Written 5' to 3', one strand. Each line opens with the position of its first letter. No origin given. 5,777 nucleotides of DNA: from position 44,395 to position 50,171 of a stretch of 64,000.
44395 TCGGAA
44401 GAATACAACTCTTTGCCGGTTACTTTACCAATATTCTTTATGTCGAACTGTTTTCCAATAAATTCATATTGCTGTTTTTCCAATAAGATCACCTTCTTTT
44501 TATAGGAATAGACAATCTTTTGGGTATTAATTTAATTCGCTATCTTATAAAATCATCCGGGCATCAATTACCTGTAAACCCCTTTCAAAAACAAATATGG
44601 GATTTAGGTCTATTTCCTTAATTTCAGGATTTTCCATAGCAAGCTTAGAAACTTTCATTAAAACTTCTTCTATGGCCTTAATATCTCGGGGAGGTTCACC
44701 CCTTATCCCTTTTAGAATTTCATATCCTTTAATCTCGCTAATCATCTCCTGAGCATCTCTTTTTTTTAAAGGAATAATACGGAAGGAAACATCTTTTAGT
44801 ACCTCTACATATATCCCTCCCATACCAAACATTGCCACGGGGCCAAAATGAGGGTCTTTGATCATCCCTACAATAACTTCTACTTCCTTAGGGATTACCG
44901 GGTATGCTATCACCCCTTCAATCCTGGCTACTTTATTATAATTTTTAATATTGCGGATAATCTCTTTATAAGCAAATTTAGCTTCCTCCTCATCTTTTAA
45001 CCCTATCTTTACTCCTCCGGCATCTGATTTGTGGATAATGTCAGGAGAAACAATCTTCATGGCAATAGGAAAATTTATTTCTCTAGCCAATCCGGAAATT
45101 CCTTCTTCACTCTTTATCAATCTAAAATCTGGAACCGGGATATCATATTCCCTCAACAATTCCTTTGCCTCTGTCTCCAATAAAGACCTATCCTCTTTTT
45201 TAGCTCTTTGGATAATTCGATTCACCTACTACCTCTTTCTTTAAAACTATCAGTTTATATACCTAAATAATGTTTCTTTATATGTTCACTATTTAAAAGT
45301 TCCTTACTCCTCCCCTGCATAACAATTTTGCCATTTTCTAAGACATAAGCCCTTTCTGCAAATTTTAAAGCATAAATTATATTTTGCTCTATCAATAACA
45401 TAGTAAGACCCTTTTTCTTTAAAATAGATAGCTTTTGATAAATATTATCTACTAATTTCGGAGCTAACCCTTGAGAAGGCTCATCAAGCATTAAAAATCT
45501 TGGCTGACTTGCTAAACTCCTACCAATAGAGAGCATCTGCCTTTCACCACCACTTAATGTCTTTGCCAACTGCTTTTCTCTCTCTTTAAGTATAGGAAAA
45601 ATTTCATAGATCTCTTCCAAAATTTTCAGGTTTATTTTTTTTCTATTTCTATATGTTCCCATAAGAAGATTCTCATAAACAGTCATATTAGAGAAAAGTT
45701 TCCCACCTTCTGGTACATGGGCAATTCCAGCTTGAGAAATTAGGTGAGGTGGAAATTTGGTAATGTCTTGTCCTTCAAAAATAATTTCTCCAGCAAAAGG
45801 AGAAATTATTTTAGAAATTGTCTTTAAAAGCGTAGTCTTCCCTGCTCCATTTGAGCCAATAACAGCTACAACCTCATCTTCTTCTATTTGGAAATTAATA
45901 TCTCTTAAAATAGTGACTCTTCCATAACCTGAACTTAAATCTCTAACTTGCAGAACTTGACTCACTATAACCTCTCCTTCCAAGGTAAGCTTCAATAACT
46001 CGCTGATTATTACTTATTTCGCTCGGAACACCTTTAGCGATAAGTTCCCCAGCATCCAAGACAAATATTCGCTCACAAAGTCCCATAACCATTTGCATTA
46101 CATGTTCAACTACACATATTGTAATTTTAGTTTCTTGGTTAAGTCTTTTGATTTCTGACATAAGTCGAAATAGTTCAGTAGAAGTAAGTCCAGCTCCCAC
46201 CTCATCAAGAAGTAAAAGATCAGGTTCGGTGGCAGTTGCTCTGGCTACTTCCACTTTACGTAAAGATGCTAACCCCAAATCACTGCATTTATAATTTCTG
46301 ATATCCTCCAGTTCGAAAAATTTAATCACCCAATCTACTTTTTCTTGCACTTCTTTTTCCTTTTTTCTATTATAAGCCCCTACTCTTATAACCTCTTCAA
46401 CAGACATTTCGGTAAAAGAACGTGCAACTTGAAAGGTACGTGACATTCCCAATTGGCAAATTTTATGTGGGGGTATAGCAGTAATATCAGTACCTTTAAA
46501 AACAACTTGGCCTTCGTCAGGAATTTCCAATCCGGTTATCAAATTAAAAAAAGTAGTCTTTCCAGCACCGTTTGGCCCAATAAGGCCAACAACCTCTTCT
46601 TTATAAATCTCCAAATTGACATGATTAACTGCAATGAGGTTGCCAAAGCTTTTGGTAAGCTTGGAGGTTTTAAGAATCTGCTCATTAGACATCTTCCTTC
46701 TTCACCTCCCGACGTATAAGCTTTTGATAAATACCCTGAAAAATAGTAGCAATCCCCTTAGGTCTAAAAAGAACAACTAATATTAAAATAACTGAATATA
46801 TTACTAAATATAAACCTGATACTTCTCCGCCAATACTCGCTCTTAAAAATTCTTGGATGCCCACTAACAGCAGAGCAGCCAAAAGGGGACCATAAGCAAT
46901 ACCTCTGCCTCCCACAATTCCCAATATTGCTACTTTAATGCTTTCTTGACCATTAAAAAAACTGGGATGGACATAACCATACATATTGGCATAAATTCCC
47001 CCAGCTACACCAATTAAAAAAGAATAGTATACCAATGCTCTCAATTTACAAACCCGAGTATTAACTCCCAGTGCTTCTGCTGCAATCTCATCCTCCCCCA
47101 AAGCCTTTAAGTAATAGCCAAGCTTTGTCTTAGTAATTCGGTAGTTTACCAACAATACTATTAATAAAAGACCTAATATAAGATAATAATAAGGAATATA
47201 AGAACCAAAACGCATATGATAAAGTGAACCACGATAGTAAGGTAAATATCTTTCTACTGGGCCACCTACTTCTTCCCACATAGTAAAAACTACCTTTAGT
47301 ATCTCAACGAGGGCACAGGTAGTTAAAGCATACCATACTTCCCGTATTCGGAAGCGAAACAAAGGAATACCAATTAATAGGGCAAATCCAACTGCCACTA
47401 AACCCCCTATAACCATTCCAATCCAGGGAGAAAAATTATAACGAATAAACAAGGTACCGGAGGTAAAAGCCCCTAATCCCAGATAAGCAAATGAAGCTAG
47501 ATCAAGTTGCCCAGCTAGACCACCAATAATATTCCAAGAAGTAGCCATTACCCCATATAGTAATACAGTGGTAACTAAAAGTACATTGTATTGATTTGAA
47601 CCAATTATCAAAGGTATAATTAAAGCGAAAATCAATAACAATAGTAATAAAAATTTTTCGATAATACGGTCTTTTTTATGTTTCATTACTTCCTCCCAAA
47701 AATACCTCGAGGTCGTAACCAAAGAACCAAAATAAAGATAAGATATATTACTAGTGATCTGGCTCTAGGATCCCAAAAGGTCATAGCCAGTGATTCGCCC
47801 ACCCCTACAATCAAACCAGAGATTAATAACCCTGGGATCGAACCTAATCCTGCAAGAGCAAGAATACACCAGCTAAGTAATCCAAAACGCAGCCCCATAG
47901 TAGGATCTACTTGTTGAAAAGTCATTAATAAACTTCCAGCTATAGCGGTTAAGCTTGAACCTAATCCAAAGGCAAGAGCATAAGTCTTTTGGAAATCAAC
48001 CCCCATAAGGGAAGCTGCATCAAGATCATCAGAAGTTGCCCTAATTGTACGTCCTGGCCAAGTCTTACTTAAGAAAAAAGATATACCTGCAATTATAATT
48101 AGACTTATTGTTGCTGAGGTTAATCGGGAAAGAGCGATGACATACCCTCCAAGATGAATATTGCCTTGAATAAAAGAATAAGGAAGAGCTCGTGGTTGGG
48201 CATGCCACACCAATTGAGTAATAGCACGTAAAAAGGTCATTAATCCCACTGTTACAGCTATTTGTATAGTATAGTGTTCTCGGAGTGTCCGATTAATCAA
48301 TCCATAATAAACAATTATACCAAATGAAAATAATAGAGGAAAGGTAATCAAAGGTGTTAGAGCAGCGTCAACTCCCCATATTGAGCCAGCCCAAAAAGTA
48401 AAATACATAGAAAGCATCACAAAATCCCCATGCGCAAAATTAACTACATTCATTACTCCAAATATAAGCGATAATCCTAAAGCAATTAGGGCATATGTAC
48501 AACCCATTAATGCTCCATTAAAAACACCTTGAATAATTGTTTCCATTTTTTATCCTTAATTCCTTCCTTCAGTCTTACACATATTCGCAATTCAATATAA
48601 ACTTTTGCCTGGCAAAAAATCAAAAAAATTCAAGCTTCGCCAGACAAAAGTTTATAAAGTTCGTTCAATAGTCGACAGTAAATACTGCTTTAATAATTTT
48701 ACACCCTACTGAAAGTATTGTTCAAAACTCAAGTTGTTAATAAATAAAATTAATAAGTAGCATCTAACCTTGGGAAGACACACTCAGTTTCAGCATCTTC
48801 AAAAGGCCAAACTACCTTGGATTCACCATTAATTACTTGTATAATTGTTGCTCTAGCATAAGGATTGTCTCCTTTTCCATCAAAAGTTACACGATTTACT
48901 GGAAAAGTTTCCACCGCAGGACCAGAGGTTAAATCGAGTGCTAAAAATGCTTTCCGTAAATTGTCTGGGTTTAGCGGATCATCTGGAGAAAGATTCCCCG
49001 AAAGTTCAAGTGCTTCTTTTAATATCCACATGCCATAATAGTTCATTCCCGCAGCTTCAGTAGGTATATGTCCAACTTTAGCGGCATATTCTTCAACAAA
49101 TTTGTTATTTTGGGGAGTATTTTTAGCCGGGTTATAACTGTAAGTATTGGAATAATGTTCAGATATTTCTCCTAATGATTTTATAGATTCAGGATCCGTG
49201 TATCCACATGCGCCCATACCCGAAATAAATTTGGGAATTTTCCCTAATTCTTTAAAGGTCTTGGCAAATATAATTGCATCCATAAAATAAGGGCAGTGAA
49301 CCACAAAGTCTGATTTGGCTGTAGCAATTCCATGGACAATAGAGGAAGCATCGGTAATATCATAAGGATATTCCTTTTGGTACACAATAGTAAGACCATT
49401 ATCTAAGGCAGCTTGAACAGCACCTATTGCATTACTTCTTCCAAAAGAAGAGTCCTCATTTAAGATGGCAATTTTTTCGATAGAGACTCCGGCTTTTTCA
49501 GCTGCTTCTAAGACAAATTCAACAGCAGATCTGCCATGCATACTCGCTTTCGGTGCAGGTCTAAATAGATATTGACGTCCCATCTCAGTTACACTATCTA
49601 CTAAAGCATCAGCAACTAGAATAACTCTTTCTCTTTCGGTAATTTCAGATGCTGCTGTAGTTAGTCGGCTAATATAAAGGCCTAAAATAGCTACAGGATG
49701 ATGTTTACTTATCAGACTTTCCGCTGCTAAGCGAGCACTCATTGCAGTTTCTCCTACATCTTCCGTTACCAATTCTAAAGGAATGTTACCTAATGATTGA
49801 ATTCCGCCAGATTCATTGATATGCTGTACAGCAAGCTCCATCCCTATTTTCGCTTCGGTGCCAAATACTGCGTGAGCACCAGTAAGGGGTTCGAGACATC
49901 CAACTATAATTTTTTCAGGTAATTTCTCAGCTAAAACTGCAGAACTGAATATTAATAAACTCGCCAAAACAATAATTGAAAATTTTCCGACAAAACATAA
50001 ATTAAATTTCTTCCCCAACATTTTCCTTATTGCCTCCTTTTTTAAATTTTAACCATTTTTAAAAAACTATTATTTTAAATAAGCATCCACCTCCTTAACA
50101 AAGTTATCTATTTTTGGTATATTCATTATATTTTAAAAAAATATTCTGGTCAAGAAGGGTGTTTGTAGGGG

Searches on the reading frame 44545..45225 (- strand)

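Call 7: search_protein_families(library=ncbifam, proteins=[window:44545-45225:-], max_evalue=0.00001)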
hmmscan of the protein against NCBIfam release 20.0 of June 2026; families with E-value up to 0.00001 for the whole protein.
window:44545-45225:- (226 aa): 6 families
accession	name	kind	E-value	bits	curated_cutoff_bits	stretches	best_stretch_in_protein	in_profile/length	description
NF045493.1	HydDutCoALig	equivalog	5e-73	246.8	1300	1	3-226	472-698/698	4-hydroxybutyrate--CoA ligase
NF045492.1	HydPropCoALig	equivalog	5.6e-61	206.8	1300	1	9-226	13-229/700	3-hydroxypropionate--CoA ligase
NF045494.1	AcCoALig_Archglob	equivalog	6e-61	206.7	1200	1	14-225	2-204/665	acetate--CoA ligase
TIGR01016.1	sucCoAbeta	subfamily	3.5e-11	42.7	375.55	1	15-224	3-216/386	succinate-CoA ligase subunit beta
NF001913.0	PRK00696.1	equivalog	2.6e-10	39.8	370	1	15-224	3-216/388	ADP-forming succinate--CoA ligase subunit beta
NF010623.0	PRK14016.1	subfamily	4.3e-06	25.1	877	1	19-91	217-284/871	cyanophycin synthetase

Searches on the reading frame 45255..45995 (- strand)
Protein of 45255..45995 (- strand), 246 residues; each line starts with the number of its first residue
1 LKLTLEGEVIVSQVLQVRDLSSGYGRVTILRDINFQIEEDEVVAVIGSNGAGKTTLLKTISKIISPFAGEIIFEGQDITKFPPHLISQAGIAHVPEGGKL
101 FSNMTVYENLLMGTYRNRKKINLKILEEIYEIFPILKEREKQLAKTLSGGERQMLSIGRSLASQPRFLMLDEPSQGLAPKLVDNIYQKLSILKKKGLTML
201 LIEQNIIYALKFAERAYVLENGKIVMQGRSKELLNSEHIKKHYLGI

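Call 7: search_protein_families(library=ncbifam, proteins=[window:45255-45995:-], max_evalue=0.00001)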
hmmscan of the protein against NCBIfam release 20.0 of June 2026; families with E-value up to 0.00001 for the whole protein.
window:45255-45995:- (246 aa): 188 families (the best 25 are shown)
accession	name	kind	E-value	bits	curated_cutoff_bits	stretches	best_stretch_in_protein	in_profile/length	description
NF008626.0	PRK11614.1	equivalog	6.1e-70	235.3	441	1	13-245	4-236/237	high-affinity branched-chain amino acid ABC transporter ATP-binding protein LivF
TIGR03410.1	urea_trans_UrtE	equivalog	1.2e-67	227.8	285.8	1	15-242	1-227/230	urea ABC transporter ATP-binding subunit UrtE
TIGR04406.1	LPS_export_lptB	equivalog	1e-52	178.8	240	1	14-245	1-234/239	LPS export ABC transporter ATP-binding protein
NF008144.0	PRK10895.1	equivalog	4.1e-42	144.3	381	1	15-245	4-236/241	LPS export ABC transporter ATP-binding protein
NF008449.1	PRK11300.1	equivalog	3.6e-41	141.1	362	2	12-120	3-111/255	high-affinity branched-chain amino acid ABC transporter ATP-binding protein LivG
TIGR01188.1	drrA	subfamily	5.5e-40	137.5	312.45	1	24-234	3-212/302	daunorubicin resistance ABC transporter, ATP-binding protein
NF040840.2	tungstate_WtpC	equivalog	1.4e-39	136.4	440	1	15-235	2-220/347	tungstate ABC transporter ATP-binding protein WtpC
TIGR03411.1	urea_trans_UrtD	equivalog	1.8e-39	135.8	304.1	1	14-245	2-241/242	urea ABC transporter ATP-binding protein UrtD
NF011967.0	PRK15439.1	equivalog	6e-39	133.8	586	1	11-239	8-233/510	autoinducer 2 ABC transporter ATP-binding protein LsrA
TIGR02315.1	ABC_phnC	equivalog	2.7e-38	131.8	266.1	1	14-243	1-242/243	phosphonate ABC transporter ATP-binding protein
NF007027.0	PRK09493.1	equivalog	2.3e-35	122.1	379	1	15-237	2-227/240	glutamine ABC transporter ATP-binding protein GlnQ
TIGR00972.1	3a0107s01c2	equivalog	4.1e-35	121.3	343.2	1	15-238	2-235/248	phosphate ABC transporter ATP-binding protein PstB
TIGR03265.1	PhnT2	equivalog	1.6e-34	119.7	457.7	1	13-235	3-224/353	putative 2-aminoethylphosphonate ABC transporter ATP-binding protein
NF043075.1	MMSYN1_0197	equivalog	3.6e-34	118.2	550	1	14-236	2-223/341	spermidine/putrescine ABC transporter ATP-binding protein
NF010068.0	PRK13548.1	equivalog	4.8e-34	117.6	261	1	13-243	4-240/261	heme ABC transporter ATP-binding protein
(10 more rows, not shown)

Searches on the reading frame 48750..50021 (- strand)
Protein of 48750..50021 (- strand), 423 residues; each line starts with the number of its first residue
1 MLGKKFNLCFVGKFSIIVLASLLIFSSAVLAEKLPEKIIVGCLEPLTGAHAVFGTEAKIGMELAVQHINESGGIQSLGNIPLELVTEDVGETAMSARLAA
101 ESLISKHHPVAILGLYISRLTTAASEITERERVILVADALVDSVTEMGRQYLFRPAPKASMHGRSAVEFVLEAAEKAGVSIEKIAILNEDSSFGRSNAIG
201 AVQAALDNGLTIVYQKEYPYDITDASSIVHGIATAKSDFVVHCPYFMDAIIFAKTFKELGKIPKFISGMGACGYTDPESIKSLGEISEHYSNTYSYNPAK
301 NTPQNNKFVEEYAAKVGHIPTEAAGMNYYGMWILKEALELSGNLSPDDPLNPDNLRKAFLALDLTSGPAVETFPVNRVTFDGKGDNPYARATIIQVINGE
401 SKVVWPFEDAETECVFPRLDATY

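Call 67: search_protein_families(library=ncbifam, proteins=[window:48750-50021:-], max_evalue=1e-10)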
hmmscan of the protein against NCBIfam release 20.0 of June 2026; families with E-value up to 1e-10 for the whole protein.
window:48750-50021:- (423 aa): 2 families
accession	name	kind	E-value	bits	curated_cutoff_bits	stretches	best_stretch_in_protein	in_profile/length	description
NF011933.0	PRK15404.1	subfamily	2.2e-18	66.5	477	1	28-346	17-323/370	high-affinity branched-chain amino acid ABC transporter substrate-binding protein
TIGR03407.1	urea_ABC_UrtA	exception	7.1e-15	54.8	492.75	1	38-345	1-301/361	urea ABC transporter substrate-binding protein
